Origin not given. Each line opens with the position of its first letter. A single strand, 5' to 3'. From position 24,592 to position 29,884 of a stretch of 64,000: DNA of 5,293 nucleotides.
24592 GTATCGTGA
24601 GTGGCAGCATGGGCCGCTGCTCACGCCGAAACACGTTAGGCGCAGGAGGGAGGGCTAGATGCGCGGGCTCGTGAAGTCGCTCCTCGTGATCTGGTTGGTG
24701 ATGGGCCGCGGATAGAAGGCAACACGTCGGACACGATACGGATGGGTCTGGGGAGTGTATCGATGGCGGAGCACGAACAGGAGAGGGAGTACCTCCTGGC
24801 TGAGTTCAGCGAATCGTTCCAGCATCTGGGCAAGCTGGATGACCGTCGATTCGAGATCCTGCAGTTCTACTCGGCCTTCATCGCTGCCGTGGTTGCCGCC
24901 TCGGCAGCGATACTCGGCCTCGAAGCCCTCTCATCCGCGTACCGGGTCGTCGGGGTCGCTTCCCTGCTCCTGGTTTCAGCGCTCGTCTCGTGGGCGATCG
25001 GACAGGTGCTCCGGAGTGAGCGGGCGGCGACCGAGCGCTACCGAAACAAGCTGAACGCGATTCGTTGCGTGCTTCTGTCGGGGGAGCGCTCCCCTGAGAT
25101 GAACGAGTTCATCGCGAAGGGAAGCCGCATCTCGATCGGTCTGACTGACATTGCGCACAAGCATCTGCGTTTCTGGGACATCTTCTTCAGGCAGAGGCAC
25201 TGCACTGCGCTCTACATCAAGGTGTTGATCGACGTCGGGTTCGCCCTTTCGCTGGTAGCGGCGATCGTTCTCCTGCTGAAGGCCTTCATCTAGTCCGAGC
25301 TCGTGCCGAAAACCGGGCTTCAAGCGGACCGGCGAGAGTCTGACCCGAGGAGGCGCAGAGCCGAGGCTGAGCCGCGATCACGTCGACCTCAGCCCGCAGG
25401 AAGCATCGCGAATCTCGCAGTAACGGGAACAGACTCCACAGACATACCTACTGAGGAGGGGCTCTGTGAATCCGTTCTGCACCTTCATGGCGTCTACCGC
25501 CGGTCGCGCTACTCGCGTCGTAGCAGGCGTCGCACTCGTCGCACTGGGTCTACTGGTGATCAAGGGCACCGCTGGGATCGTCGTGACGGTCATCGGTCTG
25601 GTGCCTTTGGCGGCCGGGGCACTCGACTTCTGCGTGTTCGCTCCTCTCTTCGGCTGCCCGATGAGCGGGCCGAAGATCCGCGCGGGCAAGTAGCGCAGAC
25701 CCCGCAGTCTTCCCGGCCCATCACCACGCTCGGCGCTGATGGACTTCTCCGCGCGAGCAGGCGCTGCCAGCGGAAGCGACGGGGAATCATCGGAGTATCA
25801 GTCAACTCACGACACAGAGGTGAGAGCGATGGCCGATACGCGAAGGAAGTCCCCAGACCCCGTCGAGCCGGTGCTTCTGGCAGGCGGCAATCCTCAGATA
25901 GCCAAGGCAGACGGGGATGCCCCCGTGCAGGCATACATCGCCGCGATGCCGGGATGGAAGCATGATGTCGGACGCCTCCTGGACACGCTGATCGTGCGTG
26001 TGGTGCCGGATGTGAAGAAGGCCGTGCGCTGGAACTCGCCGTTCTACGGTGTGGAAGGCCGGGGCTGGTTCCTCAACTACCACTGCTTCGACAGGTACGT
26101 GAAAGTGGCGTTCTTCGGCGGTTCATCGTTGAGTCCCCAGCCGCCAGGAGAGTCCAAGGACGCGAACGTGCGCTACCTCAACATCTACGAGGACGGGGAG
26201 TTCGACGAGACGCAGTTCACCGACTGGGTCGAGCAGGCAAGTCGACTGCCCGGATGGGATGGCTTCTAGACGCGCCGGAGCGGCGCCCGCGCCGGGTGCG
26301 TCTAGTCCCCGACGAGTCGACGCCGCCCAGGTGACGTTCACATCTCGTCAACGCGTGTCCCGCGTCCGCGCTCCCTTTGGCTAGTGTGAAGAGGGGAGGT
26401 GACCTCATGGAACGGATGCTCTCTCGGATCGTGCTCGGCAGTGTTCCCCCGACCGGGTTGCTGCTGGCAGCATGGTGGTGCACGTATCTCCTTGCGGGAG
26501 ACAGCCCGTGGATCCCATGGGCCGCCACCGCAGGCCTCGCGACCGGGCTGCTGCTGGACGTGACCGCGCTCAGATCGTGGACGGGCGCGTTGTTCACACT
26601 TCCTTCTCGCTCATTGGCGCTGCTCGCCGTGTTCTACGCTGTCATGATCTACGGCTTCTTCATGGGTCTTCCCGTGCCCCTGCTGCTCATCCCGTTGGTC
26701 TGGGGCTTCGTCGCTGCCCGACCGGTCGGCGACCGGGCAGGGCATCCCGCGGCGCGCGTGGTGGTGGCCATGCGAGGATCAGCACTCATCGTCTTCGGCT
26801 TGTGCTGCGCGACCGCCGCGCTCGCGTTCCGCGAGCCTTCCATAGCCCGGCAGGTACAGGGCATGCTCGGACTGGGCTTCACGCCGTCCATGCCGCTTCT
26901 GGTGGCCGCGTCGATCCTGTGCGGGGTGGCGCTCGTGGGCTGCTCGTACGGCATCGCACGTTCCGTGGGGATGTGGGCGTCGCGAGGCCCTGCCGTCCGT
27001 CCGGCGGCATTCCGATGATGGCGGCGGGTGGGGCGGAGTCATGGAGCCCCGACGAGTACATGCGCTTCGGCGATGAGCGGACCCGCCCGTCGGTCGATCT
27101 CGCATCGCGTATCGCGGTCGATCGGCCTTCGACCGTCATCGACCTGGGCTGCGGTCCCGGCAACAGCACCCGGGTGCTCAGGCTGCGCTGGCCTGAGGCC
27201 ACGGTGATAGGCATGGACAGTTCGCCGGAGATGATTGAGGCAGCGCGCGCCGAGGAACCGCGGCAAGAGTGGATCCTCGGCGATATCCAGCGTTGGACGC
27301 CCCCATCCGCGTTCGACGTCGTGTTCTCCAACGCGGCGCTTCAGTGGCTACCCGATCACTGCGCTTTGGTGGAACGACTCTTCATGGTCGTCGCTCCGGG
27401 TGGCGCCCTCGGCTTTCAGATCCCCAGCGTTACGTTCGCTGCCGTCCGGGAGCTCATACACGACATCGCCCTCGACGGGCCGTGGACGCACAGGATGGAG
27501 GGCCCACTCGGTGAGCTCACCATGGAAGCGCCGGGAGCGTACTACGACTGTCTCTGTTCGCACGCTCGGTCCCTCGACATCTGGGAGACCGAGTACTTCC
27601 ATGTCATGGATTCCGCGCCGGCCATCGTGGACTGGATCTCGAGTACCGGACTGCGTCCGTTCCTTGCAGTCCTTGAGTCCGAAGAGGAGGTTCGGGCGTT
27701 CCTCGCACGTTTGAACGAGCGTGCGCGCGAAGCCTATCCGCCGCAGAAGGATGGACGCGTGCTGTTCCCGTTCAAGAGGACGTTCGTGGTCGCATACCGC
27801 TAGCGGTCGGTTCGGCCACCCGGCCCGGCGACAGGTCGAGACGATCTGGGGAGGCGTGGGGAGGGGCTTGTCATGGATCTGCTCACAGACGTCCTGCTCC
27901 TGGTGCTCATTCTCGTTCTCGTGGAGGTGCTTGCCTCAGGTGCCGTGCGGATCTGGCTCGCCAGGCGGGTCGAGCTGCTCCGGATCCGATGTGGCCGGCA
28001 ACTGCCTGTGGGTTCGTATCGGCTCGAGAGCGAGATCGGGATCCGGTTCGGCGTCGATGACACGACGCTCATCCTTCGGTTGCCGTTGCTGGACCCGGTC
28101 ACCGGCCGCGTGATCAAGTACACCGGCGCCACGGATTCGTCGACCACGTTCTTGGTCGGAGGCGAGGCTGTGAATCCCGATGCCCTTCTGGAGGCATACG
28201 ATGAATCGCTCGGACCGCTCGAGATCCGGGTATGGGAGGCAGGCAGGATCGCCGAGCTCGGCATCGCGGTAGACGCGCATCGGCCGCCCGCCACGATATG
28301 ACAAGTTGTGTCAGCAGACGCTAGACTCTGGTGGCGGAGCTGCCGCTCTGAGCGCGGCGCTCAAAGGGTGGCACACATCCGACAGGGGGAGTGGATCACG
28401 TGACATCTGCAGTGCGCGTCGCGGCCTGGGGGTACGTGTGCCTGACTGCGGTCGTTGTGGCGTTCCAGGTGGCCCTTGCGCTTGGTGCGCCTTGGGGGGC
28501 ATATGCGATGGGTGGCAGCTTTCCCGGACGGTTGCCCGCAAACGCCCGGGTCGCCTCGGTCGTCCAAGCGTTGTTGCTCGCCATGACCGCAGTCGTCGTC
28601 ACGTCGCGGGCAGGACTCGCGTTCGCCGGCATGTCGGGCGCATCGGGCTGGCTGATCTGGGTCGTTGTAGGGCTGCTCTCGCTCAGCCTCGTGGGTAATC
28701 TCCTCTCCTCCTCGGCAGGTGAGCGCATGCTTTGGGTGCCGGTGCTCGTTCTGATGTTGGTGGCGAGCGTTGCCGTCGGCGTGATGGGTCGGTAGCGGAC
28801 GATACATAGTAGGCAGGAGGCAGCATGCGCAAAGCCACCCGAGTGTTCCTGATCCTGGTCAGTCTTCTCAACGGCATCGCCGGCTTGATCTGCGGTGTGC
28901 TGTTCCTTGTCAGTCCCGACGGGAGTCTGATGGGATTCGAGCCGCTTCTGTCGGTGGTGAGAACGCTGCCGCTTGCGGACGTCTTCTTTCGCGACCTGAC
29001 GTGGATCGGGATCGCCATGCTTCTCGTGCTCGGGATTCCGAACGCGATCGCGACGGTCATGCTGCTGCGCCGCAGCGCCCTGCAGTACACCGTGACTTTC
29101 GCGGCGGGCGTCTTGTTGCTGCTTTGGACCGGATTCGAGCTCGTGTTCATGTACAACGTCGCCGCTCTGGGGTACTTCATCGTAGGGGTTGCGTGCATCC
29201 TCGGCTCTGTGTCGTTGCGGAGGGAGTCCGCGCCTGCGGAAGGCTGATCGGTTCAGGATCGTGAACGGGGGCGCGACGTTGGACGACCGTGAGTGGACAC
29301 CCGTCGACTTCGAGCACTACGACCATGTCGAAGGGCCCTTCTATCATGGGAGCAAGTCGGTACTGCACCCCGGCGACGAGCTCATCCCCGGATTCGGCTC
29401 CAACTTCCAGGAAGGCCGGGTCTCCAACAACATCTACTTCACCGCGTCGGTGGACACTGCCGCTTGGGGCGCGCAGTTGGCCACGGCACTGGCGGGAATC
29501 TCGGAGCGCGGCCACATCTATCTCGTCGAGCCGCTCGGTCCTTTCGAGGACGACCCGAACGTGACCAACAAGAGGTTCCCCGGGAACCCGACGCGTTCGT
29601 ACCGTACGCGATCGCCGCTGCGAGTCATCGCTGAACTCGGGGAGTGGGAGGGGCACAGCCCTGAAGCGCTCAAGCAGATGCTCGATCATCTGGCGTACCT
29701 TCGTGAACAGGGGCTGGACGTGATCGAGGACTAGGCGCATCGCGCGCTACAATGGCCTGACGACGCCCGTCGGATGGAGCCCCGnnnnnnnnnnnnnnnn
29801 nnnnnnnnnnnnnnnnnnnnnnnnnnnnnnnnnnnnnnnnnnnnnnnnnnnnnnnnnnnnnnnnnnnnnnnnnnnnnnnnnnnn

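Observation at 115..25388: Large integron-type cassette array in an apparent Actinomycetota (Coriobacteriia-like) chromosome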

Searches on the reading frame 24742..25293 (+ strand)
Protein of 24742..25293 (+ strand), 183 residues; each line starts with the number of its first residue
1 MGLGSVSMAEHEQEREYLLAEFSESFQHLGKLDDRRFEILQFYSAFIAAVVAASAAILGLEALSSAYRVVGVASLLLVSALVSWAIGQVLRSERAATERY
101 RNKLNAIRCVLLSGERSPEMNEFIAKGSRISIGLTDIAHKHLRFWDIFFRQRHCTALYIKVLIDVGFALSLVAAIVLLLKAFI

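Call 53: search_protein_families(library=pfam, max_evalue=0.01, proteins=[window:24742-25293:+])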
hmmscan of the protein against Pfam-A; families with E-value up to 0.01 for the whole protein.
window:24742-25293:+ (183 aa): 1 family
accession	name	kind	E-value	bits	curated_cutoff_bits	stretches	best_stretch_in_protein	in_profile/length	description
PF24838.2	8xMP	-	0.0023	18.2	30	1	33-109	15-89/136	Octameric membrane protein family (8xMP)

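Call 62: find_encoding_contigs(protein=window:24742-25293:+, flank=10000, max_places=6)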
Protein window:24742-25293:+ (183 aa): no gene with exactly this product is on record in the collection.

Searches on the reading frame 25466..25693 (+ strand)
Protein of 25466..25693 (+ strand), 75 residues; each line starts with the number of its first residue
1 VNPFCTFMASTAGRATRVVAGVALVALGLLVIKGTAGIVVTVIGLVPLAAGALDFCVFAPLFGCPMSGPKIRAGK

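Call 53: search_protein_families(library=pfam, max_evalue=0.01, proteins=[window:25466-25693:+])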
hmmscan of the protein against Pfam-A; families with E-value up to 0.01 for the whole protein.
window:25466-25693:+ (75 aa): 1 family
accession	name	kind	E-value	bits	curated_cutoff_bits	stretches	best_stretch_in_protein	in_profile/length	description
PF11127.14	YgaP-like_TM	-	7.3e-09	36.1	25.3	1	11-64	7-60/66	Inner membrane protein YgaP-like, transmembrane domain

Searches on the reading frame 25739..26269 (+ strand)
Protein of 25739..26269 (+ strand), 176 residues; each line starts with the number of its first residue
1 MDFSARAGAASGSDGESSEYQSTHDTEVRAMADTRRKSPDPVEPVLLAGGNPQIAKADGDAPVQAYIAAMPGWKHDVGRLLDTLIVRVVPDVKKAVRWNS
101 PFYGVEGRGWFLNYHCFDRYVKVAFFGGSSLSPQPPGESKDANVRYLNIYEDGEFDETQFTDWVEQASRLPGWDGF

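Call 53: search_protein_families(library=pfam, max_evalue=0.01, proteins=[window:25739-26269:+])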
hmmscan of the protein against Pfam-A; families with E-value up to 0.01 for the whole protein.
window:25739-26269:+ (176 aa): 1 family
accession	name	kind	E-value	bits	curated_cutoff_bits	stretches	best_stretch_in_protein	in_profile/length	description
PF08818.16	DUF1801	-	8.8e-13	48.9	27.2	1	76-167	3-84/85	Domain of unknown function (DU1801)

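Call 61: find_encoding_contigs(protein=window:25739-26269:+, flank=10000, max_places=6)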
Protein window:25739-26269:+ (176 aa): no gene with exactly this product is on record in the collection.

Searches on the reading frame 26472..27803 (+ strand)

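Call 9: search_protein_families(library=pfam, proteins=[window:26472-27803:+])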
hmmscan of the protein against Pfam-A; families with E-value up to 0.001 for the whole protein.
window:26472-27803:+ (443 aa): 6 families
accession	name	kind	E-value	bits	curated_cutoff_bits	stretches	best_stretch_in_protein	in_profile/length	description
PF13649.12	Methyltransf_25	-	1.9e-17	64.2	27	1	222-311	1-97/97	Methyltransferase domain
PF08241.18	Methyltransf_11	-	2e-16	60.8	21.2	1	224-313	2-93/95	Methyltransferase domain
PF13489.12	Methyltransf_23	-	9.6e-15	55.1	27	1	212-334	14-134/164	Methyltransferase domain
PF13847.12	Methyltransf_31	-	9.7e-14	51.7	27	1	221-332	6-122/145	Methyltransferase domain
PF08242.18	Methyltransf_12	-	3.7e-12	47.3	30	1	223-313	1-98/98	Methyltransferase domain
PF01728.25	FtsJ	-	9.8e-05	22.8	24.1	1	216-279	19-82/181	FtsJ-like methyltransferase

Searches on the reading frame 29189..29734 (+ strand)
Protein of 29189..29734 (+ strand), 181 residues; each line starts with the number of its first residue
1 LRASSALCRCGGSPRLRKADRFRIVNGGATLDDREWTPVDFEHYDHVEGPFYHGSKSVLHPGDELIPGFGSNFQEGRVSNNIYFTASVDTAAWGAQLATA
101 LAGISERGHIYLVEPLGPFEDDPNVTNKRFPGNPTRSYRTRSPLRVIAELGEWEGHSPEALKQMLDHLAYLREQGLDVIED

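Call 58: search_protein_families(library=pfam, max_evalue=0.001, proteins=[window:29189-29734:+])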
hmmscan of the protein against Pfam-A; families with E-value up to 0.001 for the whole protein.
window:29189-29734:+ (181 aa): 1 family
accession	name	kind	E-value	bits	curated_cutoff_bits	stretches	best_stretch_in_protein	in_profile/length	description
PF12120.14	Arr-ms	-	1.7e-40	137.6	25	1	51-153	1-99/99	Rifampin ADP-ribosyl transferase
